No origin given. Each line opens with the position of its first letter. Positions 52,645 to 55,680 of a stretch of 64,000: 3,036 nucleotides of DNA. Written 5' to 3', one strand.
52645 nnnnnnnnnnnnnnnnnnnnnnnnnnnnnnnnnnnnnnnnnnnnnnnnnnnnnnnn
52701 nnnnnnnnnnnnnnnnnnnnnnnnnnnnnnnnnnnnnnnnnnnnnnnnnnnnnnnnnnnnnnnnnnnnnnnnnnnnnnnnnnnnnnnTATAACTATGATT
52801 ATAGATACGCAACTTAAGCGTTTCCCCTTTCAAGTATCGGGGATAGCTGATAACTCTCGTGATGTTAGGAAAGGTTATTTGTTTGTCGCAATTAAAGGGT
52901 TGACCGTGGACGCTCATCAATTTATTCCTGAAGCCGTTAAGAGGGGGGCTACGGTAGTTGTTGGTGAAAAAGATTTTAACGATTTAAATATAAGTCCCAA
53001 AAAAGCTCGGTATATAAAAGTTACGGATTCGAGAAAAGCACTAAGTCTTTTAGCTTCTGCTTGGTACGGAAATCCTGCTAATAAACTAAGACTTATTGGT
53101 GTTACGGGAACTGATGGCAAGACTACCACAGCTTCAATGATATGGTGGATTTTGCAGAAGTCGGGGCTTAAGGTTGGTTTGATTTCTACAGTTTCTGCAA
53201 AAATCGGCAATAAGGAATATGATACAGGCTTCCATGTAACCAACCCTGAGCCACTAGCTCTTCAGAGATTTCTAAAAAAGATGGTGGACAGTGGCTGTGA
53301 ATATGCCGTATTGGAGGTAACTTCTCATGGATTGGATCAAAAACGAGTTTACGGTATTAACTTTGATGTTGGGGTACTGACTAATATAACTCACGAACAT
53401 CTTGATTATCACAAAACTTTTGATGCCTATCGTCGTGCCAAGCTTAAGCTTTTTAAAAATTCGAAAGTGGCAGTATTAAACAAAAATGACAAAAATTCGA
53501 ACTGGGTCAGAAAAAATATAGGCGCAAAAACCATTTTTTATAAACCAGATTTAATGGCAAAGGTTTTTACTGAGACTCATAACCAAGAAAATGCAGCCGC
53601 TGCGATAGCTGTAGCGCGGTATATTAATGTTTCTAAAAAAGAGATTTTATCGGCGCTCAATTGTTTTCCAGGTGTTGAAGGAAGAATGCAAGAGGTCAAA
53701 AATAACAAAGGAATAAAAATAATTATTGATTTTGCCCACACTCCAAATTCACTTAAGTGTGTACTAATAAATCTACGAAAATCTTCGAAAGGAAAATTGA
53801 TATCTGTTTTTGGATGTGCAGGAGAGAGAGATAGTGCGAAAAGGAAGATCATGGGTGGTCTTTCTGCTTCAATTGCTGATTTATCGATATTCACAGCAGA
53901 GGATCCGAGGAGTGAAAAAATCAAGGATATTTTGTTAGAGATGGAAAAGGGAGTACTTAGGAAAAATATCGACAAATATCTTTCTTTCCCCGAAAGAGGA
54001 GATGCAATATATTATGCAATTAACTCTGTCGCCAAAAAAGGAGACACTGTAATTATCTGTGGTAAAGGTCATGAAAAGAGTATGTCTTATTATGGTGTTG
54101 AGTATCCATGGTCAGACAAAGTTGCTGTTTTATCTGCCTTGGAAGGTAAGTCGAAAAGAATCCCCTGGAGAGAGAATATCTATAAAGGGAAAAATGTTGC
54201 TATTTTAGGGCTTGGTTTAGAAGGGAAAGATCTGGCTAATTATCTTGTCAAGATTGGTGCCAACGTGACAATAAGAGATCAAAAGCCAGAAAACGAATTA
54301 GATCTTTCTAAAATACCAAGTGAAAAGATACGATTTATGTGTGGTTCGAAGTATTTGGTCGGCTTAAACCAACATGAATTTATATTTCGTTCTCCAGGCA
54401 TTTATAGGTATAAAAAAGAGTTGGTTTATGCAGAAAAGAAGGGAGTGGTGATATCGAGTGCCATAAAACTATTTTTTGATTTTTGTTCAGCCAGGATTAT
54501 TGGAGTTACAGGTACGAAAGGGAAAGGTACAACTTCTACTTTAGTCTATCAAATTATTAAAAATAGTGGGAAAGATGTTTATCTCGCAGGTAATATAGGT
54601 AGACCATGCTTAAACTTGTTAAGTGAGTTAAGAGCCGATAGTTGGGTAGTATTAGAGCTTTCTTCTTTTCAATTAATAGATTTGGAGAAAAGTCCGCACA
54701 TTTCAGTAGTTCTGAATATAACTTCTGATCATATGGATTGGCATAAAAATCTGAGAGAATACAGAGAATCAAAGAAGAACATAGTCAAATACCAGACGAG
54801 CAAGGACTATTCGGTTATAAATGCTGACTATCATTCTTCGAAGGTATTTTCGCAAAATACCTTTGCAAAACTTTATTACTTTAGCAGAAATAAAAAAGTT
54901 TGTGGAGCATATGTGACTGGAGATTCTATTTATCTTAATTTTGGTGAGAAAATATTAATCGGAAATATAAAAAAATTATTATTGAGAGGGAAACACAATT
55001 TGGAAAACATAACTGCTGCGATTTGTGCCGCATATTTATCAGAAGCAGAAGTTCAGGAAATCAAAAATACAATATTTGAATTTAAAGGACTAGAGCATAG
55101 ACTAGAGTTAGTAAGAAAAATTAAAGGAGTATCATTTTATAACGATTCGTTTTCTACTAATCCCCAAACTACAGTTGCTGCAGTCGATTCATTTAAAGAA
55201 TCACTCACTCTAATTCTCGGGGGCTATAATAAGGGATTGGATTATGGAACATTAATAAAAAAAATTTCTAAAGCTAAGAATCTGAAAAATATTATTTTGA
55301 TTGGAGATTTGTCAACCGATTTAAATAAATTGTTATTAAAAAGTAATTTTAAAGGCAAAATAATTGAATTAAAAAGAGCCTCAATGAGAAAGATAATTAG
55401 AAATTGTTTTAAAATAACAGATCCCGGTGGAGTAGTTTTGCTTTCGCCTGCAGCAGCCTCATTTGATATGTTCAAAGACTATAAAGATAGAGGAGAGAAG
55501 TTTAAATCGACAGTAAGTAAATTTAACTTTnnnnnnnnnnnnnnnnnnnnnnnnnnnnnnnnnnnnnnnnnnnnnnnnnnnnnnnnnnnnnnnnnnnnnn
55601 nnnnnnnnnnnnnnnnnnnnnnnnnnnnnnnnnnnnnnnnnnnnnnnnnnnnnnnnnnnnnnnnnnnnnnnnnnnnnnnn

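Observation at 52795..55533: In-frame MurE-MurD fusion protein (912 aa)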

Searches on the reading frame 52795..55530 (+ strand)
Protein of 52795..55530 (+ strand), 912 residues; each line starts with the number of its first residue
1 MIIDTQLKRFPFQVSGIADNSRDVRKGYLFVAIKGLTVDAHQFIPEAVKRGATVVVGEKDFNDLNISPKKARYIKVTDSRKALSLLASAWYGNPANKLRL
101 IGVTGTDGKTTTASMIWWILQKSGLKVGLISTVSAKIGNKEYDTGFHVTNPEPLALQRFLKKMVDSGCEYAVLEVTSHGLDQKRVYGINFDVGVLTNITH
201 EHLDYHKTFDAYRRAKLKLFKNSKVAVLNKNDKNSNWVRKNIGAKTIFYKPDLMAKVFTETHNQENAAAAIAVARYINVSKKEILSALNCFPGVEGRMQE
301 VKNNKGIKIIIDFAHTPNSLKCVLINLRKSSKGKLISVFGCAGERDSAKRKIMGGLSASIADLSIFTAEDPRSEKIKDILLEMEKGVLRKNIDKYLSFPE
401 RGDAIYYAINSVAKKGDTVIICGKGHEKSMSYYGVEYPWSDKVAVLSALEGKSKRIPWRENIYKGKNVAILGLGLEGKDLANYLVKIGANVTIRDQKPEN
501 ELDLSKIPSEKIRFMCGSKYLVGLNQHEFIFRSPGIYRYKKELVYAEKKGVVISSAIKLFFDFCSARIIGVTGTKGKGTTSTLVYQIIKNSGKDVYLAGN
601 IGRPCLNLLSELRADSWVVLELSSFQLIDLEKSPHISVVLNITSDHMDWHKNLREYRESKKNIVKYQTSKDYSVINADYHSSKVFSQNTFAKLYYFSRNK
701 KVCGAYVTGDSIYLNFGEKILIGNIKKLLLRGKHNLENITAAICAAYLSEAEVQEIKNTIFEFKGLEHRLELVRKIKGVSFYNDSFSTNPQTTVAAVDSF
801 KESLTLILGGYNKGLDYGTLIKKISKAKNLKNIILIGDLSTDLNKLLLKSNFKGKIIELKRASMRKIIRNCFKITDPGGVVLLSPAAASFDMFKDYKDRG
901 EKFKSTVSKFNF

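Call 3: search_protein_families(library=pfam, proteins=[window:52795-55530:+], max_evalue=0.01)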
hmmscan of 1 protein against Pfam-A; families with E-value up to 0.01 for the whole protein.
window:52795-55530:+ (912 aa): 4 families
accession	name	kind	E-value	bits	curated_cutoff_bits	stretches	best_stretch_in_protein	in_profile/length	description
PF08245.18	Mur_ligase_M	-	1.2e-67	228.2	24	2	103-253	1-149/200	Mur ligase middle domain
PF02875.26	Mur_ligase_C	-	3.1e-38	131.9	28.4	2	296-425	1-127/127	Mur ligase, glutamate ligase domain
PF01225.30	Mur_ligase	-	7.8e-11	42.6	21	1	14-91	2-95/95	Mur ligase family, catalytic domain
PF21799.2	MurD-like_N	-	5.8e-09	36.6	27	1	466-553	1-86/88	Mur ligase MurD-like, N-terminal domain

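Call 4: search_protein_families(library=ncbifam, proteins=[window:52795-55530:+], max_evalue=0.001)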
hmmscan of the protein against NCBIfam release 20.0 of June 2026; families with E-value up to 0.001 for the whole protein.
window:52795-55530:+ (912 aa): 29 families (the best 25 are shown)
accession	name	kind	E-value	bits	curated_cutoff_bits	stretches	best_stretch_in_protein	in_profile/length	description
NF001126.0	PRK00139.1-4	equivalog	2.6e-158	527.6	373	4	13-255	22-262/486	UDP-N-acetylmuramoyl-L-alanyl-D-glutamate--2,6-diaminopimelate ligase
TIGR01085.1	murE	subfamily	2.8e-157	524.4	257.3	3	13-249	3-240/472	UDP-N-acetylmuramyl-tripeptide synthetase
TIGR01087.1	murD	equivalog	5.6e-140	467.3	211.95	3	467-908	1-440/441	UDP-N-acetylmuramoyl-L-alanine--D-glutamate ligase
NF008896.0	PRK11929.1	equivalog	6.4e-140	467.8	1023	4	15-240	30-255/965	bifunctional UDP-N-acetylmuramoyl-L-alanyl-D-glutamate--2,6-diaminopimelate ligase MurE/UDP-N-acetylmuramoyl-tripeptide--D-alanyl-D-alanine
NF001124.0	PRK00139.1-2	equivalog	6.3e-138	460.6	476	3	12-245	26-258/500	UDP-N-acetylmuramoyl-L-alanyl-D-glutamate--2,6-diaminopimelate ligase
NF001123.0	PRK00139.1-1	equivalog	2.6e-103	346.3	586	3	15-242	21-252/493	UDP-N-acetylmuramoyl-L-alanyl-D-glutamate--2,6-diaminopimelate ligase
NF010628.0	PRK14022.1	equivalog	4.8e-98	329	536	2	12-428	33-459/483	UDP-N-acetylmuramoyl-L-alanyl-D-glutamate--L-lysine ligase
NF001130.0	PRK00139.2-4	equivalog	6.5e-72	242.9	715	2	13-234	30-249/516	UDP-N-acetylmuramoyl-L-alanyl-D-glutamate--2,6-diaminopimelate ligase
TIGR01143.1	murF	subfamily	2.3e-64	217.9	288.6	3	20-249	2-213/418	UDP-N-acetylmuramoyl-tripeptide--D-alanyl-D-alanine ligase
NF001129.0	PRK00139.2-3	equivalog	5.9e-61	206.5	762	2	13-242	40-264/517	UDP-N-acetylmuramoyl-L-alanyl-D-glutamate--2,6-diaminopimelate ligase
TIGR01082.1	murC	equivalog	3.3e-57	194.5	335.1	4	472-803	9-340/449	UDP-N-acetylmuramate--L-alanine ligase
NF053647.1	pMurD2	equivalog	6.5e-52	176.8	550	2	96-428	97-397/405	pseudomurein biosynthesis peptide ligase pMurD2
NF053645.1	pMurC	equivalog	8e-48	163.3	560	4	261-345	318-402/492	pseudomurein biosynthesis peptide ligase pMurC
NF001127.0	PRK00139.2-1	equivalog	6.3e-47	160.4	997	2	15-237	32-252/520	UDP-N-acetylmuramoyl-L-alanyl-D-glutamate--2,6-diaminopimelate ligase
TIGR02068.2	cya_phycin_syn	equivalog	4.8e-44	150.6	850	3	261-430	682-855/862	cyanophycin synthetase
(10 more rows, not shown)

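Call 8: find_homologous_proteins(query=window:52795-55530:+, max_evalue=1e-10)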
Query window:52795-55530:+ (912 aa): 7793 proteins with E <= 1e-10 among 8000 candidates; the best 120 are listed.
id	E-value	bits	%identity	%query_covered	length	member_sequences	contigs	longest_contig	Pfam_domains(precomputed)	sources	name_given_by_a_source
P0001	0.0e+0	2039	100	100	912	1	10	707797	PF02875.27,PF08245.19,PF01225.31,PF21799.3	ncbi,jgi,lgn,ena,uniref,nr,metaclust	ncbi:MAG: UDP-N-acetylmuramyl-tripeptide synthetase [Candidatus Woesebacteria bacterium GW2011_GWB1_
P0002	0.0e+0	1162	60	98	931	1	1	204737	PF02875.27,PF08245.19,PF01225.31,PF21799.3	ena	-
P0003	0.0e+0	1137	58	98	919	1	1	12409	PF02875.27,PF08245.19,PF01225.31,PF21799.3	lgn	-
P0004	0.0e+0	1110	58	99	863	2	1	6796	PF02875.27,PF08245.19,PF01225.31,PF21799.3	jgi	-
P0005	0.0e+0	1094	58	98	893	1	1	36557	PF02875.27,PF08245.19,PF01225.31,PF21799.3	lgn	-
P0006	0.0e+0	1079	57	99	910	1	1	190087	PF02875.27,PF08245.19,PF01225.31,PF21799.3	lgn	-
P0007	0.0e+0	1078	57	98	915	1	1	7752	PF02875.27,PF08245.19,PF01225.31,PF21799.3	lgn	-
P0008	0.0e+0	1076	55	98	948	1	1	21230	PF02875.27,PF08245.19,PF21799.3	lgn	-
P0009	0.0e+0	1069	55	99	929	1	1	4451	PF02875.27,PF08245.19,PF01225.31,PF21799.3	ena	-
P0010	0.0e+0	1062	55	98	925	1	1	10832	PF02875.27,PF08245.19,PF01225.31,PF21799.3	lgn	-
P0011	0.0e+0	1033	54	98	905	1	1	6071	PF02875.27,PF08245.19,PF01225.31,PF21799.3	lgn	-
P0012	7.7e-292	989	53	98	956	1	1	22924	PF02875.27,PF08245.19,PF01225.31,PF21799.3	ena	-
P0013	4.3e-290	983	53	98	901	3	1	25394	PF02875.27,PF08245.19,PF01225.31,PF21799.3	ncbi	-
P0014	1.6e-286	971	53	98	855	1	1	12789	PF02875.27,PF08245.19,PF01225.31,PF21799.3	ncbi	-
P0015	5.7e-285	966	53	98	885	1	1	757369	PF02875.27,PF08245.19,PF01225.31,PF21799.3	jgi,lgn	jgi:UDP-N-acetylmuramoyl-L-alanyl-D-glutamate--2,6-diaminopimelate ligase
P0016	5.6e-283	959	54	98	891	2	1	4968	PF02875.27,PF08245.19,PF01225.31,PF21799.3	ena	-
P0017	8.5e-282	955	52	98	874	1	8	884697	PF02875.27,PF08245.19,PF01225.31,PF21799.3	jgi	jgi:UDP-N-acetylmuramoyl-L-alanyl-D-glutamate--2,6-diaminopimelate ligase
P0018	1.1e-251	856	50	98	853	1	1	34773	PF02875.27,PF08245.19,PF01225.31,PF21799.3,PF01488.27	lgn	-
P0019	1.2e-204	700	55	72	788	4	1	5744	PF02875.27,PF08245.19,PF21799.3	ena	-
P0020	2.0e-187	643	43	87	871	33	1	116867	PF02875.27,PF08245.19,PF01225.31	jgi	-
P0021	2.7e-187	643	65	49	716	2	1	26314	PF00483.30,PF01128.26,PF02875.27,PF08245.19,PF01225.31,PF12804.14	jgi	-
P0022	1.8e-184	633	44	87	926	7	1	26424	PF02875.27,PF08245.19,PF01225.31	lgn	-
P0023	5.9e-174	599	42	87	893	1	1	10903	PF02875.27,PF08245.19,PF01225.31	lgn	-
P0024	4.5e-165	569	59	49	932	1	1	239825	PF02875.27,PF08245.19,PF26298.1,PF01225.31,PF26299.1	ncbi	-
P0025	1.8e-164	567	41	87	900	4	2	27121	PF02875.27,PF08245.19,PF01225.31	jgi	-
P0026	2.1e-164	567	-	-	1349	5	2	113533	PF02875.27,PF08245.19,PF01225.31,PF21799.3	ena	-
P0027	1.3e-161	558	38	86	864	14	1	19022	PF02875.27,PF08245.19,PF01225.31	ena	-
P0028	7.7e-161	555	41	87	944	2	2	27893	PF02875.27,PF08245.19,PF01225.31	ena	-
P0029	8.8e-161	555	40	86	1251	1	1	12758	PF02875.27,PF08245.19,PF01225.31,PF01565.29,PF02873.22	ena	-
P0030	3.3e-159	550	39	86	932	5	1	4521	PF02875.27,PF08245.19,PF01225.31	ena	-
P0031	1.6e-156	541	38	88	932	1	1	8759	PF02875.27,PF08245.19,PF01225.31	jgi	jgi:UDP-N-acetylmuramoyl-L-alanyl-D-glutamate--2,6-diaminopimelate ligase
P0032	2.9e-156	540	40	86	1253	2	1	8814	PF02875.27,PF08245.19,PF01225.31,PF01565.29,PF02873.22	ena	-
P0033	3.0e-156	540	39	86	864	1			PF02875.27,PF08245.19,PF01225.31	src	-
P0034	6.7e-156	539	41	85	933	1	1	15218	PF02875.27,PF08245.19,PF01225.31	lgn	-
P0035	7.3e-156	539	-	-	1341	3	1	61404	PF02875.27,PF08245.19,PF01225.31,PF21799.3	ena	-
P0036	7.5e-156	539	40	85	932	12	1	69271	PF02875.27,PF08245.19,PF01225.31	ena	-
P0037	7.6e-156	539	40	85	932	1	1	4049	PF02875.27,PF08245.19,PF01225.31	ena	-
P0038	8.2e-156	539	41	84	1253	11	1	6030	PF02875.27,PF08245.19,PF01225.31,PF01565.29,PF02873.22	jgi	-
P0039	9.8e-156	538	-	-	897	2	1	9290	PF02875.27,PF08245.19,PF01225.31,PF21799.3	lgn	-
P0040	4.1e-155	536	56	49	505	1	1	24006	PF02875.27,PF08245.19,PF01225.31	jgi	-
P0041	8.6e-155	535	-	-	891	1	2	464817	PF02875.27,PF08245.19,PF21799.3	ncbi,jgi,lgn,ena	jgi:UDP-N-acetylmuramoylalanine--D-glutamate ligase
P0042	1.2e-153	532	57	48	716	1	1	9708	PF00483.30,PF01128.26,PF02875.27,PF08245.19,PF01225.31,PF12804.14,PF02348.26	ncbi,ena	-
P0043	3.8e-153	530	57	48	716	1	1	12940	PF00483.30,PF01128.26,PF02875.27,PF08245.19,PF01225.31,PF12804.14,PF02348.26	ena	-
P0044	5.6e-153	529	60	47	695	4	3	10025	PF00483.30,PF01128.26,PF02875.27,PF08245.19,PF01225.31,PF12804.14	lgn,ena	-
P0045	2.5e-152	527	53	51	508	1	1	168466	PF02875.27,PF08245.19,PF01225.31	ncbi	-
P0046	5.4e-152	526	54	48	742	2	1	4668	PF00483.30,PF01128.26,PF02875.27,PF08245.19,PF01225.31,PF12804.14,PF02348.26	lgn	-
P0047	1.6e-150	521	38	86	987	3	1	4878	PF02875.27,PF08245.19,PF01225.31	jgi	-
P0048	2.8e-150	520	38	85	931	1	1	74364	PF02875.27,PF08245.19,PF01225.31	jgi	jgi:UDP-N-acetylmuramoyl-L-alanyl-D-glutamate--2,6-diaminopimelate ligase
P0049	8.5e-150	519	39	83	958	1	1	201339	PF02875.27,PF08245.19,PF01225.31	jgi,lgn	-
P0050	4.3e-149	516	56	48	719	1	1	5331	PF00483.30,PF01128.26,PF02875.27,PF08245.19,PF01225.31,PF12804.14,PF02348.26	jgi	jgi:UDP-N-acetylmuramoyl-L-alanyl-D-glutamate--2,6-diaminopimelate ligase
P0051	4.6e-149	516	-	-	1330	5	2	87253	PF02875.27,PF08245.19,PF01225.31,PF21799.3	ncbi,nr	ncbi:UDP-N-acetylmuramoyl-L-alanyl-D-glutamate--2,6-diaminopimelate ligase [Candidatus Parcubacteria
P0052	5.9e-148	513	53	49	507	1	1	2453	PF02875.27,PF08245.19,PF01225.31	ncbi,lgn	ncbi:MAG: UDP-N-acetylmuramoyl-L-alanyl-D-glutamate--2,6-diaminopimelate ligase [Patescibacteria gro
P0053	1.9e-147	511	52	49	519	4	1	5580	PF02875.27,PF08245.19,PF01225.31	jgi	jgi:UDP-N-acetylmuramoyl-L-alanyl-D-glutamate--2,6-diaminopimelate ligase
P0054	3.8e-147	510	53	49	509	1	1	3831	PF02875.27,PF08245.19,PF01225.31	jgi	jgi:UDP-N-acetylmuramoyl-L-alanyl-D-glutamate--2,6-diaminopimelate ligase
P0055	5.7e-147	509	38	87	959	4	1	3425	PF02875.27,PF08245.19,PF01225.31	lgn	-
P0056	2.1e-146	508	-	-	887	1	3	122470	PF02875.27,PF08245.19,PF21799.3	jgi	jgi:UDP-N-acetylmuramoylalanine--D-glutamate ligase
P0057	5.5e-146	506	52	49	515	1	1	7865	PF02875.27,PF08245.19,PF01225.31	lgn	-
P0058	1.1e-145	505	53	49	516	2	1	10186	PF02875.27,PF08245.19,PF01225.31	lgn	-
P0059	5.9e-145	503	51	48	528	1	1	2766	PF02875.27,PF08245.19,PF01225.31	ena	-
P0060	6.6e-145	503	54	48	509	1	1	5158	PF02875.27,PF08245.19,PF01225.31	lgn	-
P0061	7.4e-145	502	41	71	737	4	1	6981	PF02875.27,PF08245.19,PF01225.31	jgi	-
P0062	1.1e-144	502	54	48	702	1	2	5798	PF00483.30,PF01128.26,PF02875.27,PF08245.19,PF01225.31,PF12804.14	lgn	-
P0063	1.1e-144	502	52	48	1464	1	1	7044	PF00483.30,PF01128.26,PF02875.27,PF08245.19,PF01225.31,PF01565.29,PF02873.22,PF12804.14,PF02348.26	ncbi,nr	ncbi:UDP-N-acetylmuramate--L-alanine ligase [Candidatus Woesebacteria bacterium]|nr:UDP-N-acetylmura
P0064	4.4e-144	500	51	49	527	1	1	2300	PF02875.27,PF08245.19,PF01225.31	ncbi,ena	-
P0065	5.5e-144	500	50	49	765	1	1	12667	PF00483.30,PF01128.26,PF02875.27,PF08245.19,PF01225.31,PF12804.14,PF02348.26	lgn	-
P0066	6.0e-144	499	51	49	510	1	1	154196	PF02875.27,PF08245.19,PF01225.31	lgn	-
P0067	3.0e-143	497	51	53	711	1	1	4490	PF00483.30,PF01128.26,PF02875.27,PF08245.19,PF01225.31,PF12804.14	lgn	-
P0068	3.7e-142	494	52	49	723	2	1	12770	PF00483.30,PF01128.26,PF02875.27,PF08245.19,PF01225.31,PF12804.14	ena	-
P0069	6.3e-142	493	53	48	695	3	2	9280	PF00483.30,PF01128.26,PF02875.27,PF08245.19,PF01225.31,PF12804.14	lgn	-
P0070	7.7e-142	492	55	48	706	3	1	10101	PF00483.30,PF01128.26,PF02875.27,PF08245.19,PF01225.31,PF12804.14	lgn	-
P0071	9.6e-142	492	52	48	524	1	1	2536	PF02875.27,PF08245.19,PF01225.31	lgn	-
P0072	4.1e-141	490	53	48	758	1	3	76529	PF00483.30,PF01128.26,PF02875.27,PF08245.19,PF01225.31,PF12804.14,PF02348.26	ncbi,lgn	-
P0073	4.7e-141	490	55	46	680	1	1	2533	PF00483.30,PF01128.26,PF02875.27,PF08245.19,PF01225.31,PF12804.14,PF02348.26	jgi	-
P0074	7.1e-141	489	53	49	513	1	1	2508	PF02875.27,PF08245.19,PF01225.31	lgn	-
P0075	8.0e-141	489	51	49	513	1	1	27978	PF02875.27,PF08245.19,PF01225.31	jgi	jgi:UDP-N-acetylmuramoyl-L-alanyl-D-glutamate--2,6-diaminopimelate ligase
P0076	8.9e-141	489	51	49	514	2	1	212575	PF02875.27,PF08245.19,PF01225.31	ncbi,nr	ncbi:MAG: UDP-N-acetylmuramoyl-L-alanyl-D-glutamate--2,6-diaminopimelate ligase [Patescibacteria gro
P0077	9.3e-141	489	50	48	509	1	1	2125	PF02875.27,PF08245.19,PF01225.31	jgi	jgi:UDP-N-acetylmuramoyl-L-alanyl-D-glutamate--2,6-diaminopimelate ligase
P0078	1.6e-140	488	52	48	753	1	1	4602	PF00483.30,PF01128.26,PF02875.27,PF08245.19,PF01225.31,PF12804.14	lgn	-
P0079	1.8e-140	488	50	49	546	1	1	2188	PF02875.27,PF08245.19,PF01225.31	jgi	jgi:UDP-N-acetylmuramoyl-L-alanyl-D-glutamate--2,6-diaminopimelate ligase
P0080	2.0e-140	488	51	49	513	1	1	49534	PF02875.27,PF08245.19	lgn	-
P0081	2.5e-140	487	52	49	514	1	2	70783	PF02875.27,PF08245.19,PF01225.31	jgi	jgi:UDP-N-acetylmuramoyl-L-alanyl-D-glutamate--2,6-diaminopimelate ligase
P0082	2.7e-140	487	51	49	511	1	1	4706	PF02875.27,PF08245.19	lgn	-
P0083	3.2e-140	487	52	48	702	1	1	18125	PF00483.30,PF01128.26,PF02875.27,PF08245.19,PF01225.31,PF12804.14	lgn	-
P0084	9.1e-140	486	52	49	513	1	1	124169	PF02875.27,PF08245.19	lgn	-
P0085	1.0e-139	485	52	49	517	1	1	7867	PF02875.27,PF08245.19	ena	-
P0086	1.3e-139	485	50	50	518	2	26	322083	PF02875.27,PF08245.19,PF01225.31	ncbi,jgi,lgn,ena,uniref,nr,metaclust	ncbi:hypothetical protein A3A76_03485 [Candidatus Woesebacteria bacterium RIFCSPLOWO2_01_FULL_39_23]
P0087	2.2e-139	484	53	49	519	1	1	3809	PF02875.27,PF08245.19,PF01225.31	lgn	-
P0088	5.5e-139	483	51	49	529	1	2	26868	PF02875.27,PF08245.19,PF01225.31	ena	-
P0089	5.7e-139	483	51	48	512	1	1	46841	PF02875.27,PF08245.19,PF01225.31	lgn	-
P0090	6.2e-139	483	53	49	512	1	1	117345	PF02875.27,PF08245.19,PF01225.31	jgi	-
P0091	1.1e-138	482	37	87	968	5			PF02875.27,PF08245.19,PF01225.31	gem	-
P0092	1.4e-138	482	50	49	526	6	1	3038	PF02875.27,PF08245.19,PF01225.31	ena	-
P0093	1.9e-138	481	52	48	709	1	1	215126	PF00483.30,PF01128.26,PF02875.27,PF08245.19,PF01225.31,PF12804.14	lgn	-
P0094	2.1e-138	481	48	49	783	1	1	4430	PF00483.30,PF01128.26,PF02875.27,PF08245.19,PF01225.31,PF12804.14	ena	-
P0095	2.4e-138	481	52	49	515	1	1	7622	PF02875.27,PF08245.19,PF01225.31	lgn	-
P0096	5.2e-138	480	51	48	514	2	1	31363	PF02875.27,PF08245.19,PF01225.31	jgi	jgi:UDP-N-acetylmuramoyl-L-alanyl-D-glutamate--2,6-diaminopimelate ligase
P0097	7.6e-138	479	52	48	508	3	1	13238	PF02875.27,PF08245.19,PF01225.31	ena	-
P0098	1.0e-137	479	50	49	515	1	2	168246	PF02875.27,PF08245.19,PF01225.31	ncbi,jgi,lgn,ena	-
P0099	1.9e-137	478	49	50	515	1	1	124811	PF02875.27,PF08245.19,PF01225.31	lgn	-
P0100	2.0e-137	478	50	48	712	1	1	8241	PF00483.30,PF01128.26,PF02875.27,PF08245.19,PF01225.31,PF12804.14,PF02348.26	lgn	-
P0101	1.1e-136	475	50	49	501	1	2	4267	PF02875.27,PF08245.19,PF01225.31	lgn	-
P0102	4.1e-136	474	48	49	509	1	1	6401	PF02875.27,PF08245.19,PF01225.31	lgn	-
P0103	6.7e-136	473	50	49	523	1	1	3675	PF02875.27,PF08245.19,PF01225.31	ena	-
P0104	1.3e-135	472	49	48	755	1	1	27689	PF00483.30,PF01128.26,PF02875.27,PF08245.19,PF12804.14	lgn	-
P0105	1.8e-135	471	50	49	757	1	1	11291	PF00483.30,PF01128.26,PF02875.27,PF08245.19,PF01225.31,PF12804.14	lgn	-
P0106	2.0e-135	471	50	48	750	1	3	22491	PF00483.30,PF01128.26,PF02875.27,PF08245.19,PF01225.31,PF12804.14,PF02348.26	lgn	-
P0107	2.4e-135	471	49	48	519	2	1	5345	PF02875.27,PF08245.19,PF01225.31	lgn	-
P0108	2.7e-135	471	49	48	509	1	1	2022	PF02875.27,PF08245.19,PF01225.31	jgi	jgi:UDP-N-acetylmuramoyl-L-alanyl-D-glutamate--2,6-diaminopimelate ligase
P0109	3.3e-135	470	50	48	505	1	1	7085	PF02875.27,PF08245.19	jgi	-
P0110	4.0e-135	470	51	49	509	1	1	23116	PF02875.27,PF08245.19,PF01225.31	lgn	-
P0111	4.8e-135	470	50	49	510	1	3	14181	PF02875.27,PF08245.19,PF01225.31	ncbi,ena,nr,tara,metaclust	ncbi:UDP-N-acetylmuramoyl-L-alanyl-D-glutamate--2,6-diaminopimelate ligase [Candidatus Woesebacteria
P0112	5.8e-135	470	48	48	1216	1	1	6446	PF00483.30,PF01128.26,PF02875.27,PF08245.19,PF01225.31,PF12804.14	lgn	-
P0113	7.0e-135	469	36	87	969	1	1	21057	PF02875.27,PF08245.19,PF01225.31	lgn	-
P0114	3.7e-134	467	49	48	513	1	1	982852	PF02875.27,PF08245.19,PF01225.31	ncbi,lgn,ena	-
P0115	3.9e-134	467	52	49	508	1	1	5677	PF02875.27,PF08245.19,PF01225.31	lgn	-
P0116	9.4e-134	466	50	49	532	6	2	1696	PF02875.27,PF08245.19,PF01225.31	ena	-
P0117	2.0e-133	465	50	49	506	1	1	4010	PF02875.27,PF08245.19,PF01225.31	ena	-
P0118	3.2e-133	464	50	48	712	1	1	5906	PF00483.30,PF01128.26,PF02875.27,PF08245.19,PF01225.31,PF12804.14,PF02348.26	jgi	-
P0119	4.3e-133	464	50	49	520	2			PF02875.27,PF08245.19,PF01225.31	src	-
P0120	5.8e-133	463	49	47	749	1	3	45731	PF00483.30,PF01128.26,PF02875.27,PF08245.19,PF01225.31,PF12804.14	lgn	-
